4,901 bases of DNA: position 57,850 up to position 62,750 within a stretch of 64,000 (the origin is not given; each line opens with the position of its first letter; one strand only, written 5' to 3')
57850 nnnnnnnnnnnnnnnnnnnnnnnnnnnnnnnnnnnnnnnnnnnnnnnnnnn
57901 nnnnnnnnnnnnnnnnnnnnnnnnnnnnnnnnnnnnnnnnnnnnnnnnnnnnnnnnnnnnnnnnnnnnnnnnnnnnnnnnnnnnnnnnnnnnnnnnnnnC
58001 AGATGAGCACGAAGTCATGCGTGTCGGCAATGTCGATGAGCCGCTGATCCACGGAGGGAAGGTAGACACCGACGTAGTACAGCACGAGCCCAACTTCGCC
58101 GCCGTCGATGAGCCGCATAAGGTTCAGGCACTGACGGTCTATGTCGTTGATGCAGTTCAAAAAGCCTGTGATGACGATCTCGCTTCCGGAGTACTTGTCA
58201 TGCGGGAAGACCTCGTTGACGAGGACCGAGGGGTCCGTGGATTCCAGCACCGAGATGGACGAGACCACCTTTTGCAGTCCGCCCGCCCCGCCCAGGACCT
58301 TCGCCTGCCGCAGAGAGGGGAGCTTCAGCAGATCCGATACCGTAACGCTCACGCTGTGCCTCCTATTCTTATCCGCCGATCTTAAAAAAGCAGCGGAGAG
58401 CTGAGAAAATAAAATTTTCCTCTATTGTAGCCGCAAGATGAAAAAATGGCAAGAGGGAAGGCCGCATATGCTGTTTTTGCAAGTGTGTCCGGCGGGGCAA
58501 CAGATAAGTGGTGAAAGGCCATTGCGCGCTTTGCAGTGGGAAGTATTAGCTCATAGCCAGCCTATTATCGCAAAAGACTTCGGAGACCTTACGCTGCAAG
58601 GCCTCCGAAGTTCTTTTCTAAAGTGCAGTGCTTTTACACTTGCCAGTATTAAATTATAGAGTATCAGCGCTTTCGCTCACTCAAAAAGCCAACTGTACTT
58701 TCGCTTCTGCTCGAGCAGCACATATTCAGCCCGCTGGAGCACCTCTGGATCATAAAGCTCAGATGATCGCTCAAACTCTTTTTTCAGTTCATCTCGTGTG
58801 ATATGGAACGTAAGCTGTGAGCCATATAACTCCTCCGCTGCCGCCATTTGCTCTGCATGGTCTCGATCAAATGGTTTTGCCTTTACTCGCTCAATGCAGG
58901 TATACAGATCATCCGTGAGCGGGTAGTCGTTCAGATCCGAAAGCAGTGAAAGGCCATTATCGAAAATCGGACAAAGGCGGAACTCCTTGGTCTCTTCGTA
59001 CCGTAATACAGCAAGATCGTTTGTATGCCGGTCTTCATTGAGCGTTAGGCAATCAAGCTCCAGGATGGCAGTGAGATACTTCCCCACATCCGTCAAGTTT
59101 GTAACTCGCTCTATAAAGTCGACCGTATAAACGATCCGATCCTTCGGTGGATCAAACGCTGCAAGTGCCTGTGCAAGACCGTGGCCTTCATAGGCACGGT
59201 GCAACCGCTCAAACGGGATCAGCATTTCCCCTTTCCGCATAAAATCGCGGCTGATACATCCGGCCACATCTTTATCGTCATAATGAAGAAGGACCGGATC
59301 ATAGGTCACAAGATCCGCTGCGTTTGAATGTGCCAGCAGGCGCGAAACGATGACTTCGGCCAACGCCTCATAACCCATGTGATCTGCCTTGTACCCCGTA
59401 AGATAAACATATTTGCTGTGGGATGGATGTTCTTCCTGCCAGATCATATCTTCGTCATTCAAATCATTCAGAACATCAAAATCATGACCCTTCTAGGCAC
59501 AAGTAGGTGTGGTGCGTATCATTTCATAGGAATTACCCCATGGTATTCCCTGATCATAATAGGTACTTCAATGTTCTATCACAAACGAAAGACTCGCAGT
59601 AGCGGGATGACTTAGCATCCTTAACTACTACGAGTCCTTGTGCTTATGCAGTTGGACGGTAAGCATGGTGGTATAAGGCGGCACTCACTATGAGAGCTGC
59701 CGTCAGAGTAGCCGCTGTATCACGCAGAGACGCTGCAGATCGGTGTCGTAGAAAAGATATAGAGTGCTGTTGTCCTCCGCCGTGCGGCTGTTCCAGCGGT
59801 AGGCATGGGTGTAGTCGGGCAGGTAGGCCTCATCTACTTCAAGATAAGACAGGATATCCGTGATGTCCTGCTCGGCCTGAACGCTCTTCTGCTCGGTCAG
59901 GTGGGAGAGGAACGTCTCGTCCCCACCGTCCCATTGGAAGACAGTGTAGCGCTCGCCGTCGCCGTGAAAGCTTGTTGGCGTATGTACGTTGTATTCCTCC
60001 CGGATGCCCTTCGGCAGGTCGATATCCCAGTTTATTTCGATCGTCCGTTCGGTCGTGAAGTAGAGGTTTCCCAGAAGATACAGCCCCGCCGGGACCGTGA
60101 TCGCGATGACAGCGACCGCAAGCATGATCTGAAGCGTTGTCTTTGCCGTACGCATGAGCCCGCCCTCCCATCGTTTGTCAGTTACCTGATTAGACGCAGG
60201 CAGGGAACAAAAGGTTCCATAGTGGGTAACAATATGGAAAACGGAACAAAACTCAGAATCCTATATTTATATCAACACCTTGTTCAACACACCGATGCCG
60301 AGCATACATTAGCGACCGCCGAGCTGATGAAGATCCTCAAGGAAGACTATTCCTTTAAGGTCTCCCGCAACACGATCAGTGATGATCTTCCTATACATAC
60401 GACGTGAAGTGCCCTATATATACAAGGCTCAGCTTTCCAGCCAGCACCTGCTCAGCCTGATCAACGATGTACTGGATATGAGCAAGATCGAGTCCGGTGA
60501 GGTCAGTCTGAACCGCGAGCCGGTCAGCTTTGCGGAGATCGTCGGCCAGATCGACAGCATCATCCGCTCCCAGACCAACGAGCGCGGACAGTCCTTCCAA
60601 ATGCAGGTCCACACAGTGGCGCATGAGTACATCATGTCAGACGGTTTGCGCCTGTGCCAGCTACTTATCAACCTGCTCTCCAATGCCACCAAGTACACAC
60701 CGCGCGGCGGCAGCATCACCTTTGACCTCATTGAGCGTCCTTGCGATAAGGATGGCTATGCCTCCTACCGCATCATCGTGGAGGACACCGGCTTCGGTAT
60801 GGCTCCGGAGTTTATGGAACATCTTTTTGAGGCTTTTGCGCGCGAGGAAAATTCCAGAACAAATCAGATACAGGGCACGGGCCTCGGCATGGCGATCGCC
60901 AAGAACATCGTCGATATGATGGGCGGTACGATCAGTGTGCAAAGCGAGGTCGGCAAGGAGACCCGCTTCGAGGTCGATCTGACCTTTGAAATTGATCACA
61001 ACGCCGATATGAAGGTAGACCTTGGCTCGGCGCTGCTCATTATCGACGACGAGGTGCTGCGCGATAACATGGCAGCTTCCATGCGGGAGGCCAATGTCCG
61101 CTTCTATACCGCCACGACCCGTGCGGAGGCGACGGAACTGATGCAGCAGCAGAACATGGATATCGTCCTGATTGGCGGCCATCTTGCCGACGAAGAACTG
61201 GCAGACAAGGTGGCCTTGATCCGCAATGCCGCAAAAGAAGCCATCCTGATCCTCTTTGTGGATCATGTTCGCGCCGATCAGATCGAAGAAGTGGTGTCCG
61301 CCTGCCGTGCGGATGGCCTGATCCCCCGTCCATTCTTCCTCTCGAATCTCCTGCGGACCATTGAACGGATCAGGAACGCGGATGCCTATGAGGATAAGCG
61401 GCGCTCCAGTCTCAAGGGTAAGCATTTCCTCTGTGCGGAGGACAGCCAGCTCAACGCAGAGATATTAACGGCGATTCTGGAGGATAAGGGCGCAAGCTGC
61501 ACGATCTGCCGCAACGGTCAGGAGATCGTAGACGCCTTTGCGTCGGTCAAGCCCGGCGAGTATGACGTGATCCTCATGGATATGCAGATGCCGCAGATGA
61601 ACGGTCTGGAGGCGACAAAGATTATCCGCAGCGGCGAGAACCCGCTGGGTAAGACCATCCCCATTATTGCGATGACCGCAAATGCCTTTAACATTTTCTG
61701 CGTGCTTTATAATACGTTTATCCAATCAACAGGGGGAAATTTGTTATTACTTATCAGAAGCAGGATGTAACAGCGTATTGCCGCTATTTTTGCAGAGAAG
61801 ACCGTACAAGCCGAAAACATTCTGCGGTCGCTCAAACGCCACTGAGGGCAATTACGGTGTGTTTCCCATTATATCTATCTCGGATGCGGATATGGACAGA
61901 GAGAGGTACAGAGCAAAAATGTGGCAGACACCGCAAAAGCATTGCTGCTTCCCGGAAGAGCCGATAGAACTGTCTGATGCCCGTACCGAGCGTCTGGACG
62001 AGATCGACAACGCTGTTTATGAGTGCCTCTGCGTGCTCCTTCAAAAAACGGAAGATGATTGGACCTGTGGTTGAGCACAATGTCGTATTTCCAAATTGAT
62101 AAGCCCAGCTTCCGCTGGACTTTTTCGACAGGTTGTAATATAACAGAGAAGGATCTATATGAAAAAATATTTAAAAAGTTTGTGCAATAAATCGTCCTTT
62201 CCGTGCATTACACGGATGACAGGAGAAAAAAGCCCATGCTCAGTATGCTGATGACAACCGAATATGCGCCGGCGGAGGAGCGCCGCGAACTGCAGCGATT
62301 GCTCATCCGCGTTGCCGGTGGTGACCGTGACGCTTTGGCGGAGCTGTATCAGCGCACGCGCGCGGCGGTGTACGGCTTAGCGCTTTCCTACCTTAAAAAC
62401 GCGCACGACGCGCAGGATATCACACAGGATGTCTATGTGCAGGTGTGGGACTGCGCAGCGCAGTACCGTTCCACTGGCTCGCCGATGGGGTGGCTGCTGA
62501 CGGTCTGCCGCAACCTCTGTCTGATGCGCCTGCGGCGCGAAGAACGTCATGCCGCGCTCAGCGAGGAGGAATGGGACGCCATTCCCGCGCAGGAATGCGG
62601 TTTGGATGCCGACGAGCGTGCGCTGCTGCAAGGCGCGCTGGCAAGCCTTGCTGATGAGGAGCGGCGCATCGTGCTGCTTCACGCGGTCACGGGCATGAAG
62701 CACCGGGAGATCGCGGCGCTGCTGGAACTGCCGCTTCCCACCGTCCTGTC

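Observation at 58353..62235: Mosaic or rearranged segment: stand-alone HipA-like kinase domain, low-GC structured island, HTH fragment abutting a doubly truncated hybrid-kinase fragment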

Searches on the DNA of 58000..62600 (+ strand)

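Call 12: search_rna_families(source=window, start=58000, end=62600, threshold=evalue, max_evalue=1)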
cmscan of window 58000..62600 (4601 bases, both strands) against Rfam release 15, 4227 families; matches with E-value up to 1: 0.
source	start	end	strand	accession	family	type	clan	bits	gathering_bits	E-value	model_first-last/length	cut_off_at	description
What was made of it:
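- Tried and rejected: A scan of 58000-62600 at E<=1 gave nothing (call 12).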

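Call 48: search_dna_similar(query=window:60220-62041:+, collection=plasmids, mode=distant, max_rows=10)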
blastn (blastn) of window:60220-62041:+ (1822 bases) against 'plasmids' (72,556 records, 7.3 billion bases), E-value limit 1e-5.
Records with a match: 7; places in all: 7; records where one place covers at least 80% of the query: 0.
Best place of each record, by identity: 90-95% 1; 80-90% 3; 60-80% 3.
By first word of the organism name: Rhizobium 3; Azospirillum 1; Neorhizobium 1; Aeromonas 1; Cupriavidus 1.
By predicted mobility (MOB-suite, as given by PLSDB): non-mobilizable 7.
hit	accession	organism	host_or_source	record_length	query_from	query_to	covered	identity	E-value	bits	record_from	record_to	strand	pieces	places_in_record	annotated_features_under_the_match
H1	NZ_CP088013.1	Rhizobium sp. T136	Melilotus albus,Cell culture,root nodule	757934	429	510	5%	78.0%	7e-6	62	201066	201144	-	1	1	ATP-binding protein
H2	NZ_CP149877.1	Rhizobium sp. T1473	-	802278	429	510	5%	78.0%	7e-6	62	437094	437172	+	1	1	ATP-binding protein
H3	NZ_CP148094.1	Rhizobium sp. T1470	-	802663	429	510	5%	78.0%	7e-6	62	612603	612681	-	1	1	ATP-binding protein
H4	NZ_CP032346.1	Azospirillum brasilense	soil sample,Agricultural field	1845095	1337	1397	3%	83.6%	2e-7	66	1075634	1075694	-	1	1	record has no annotation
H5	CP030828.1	Neorhizobium sp. NCHU2750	Rosa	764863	1346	1396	3%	86.3%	7e-6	62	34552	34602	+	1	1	LuxR family transcriptional regulator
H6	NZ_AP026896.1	Aeromonas caviae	Microbe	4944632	1352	1397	3%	89.1%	7e-6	62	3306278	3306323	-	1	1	none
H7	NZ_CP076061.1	Cupriavidus sp. EM10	Pure-cultured cell,sewage water sludge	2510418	451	493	2%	90.7%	7e-6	61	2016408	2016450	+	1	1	none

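Call 49: search_dna_similar(query=window:60220-62041:+, collection=phages, mode=distant, max_rows=10)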
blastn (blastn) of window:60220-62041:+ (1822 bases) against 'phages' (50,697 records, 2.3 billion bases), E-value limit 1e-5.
No match.
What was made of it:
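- Tried and rejected: Plasmid and phage collections. blastn of the 1824-bp block gave only trivial histidine-kinase matches in plasmids and none in phages (calls 48, 49).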

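Call 89: search_rna_families(source=L070, start=1, end=400, threshold=evalue, max_evalue=0.1)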
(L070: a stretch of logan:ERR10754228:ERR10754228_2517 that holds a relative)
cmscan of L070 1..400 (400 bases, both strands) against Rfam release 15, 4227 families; matches with E-value up to 0.1: 0.
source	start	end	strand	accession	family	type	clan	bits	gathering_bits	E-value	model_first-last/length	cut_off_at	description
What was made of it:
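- Tried and rejected: No Rfam match, so the idea was dropped (call 89).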
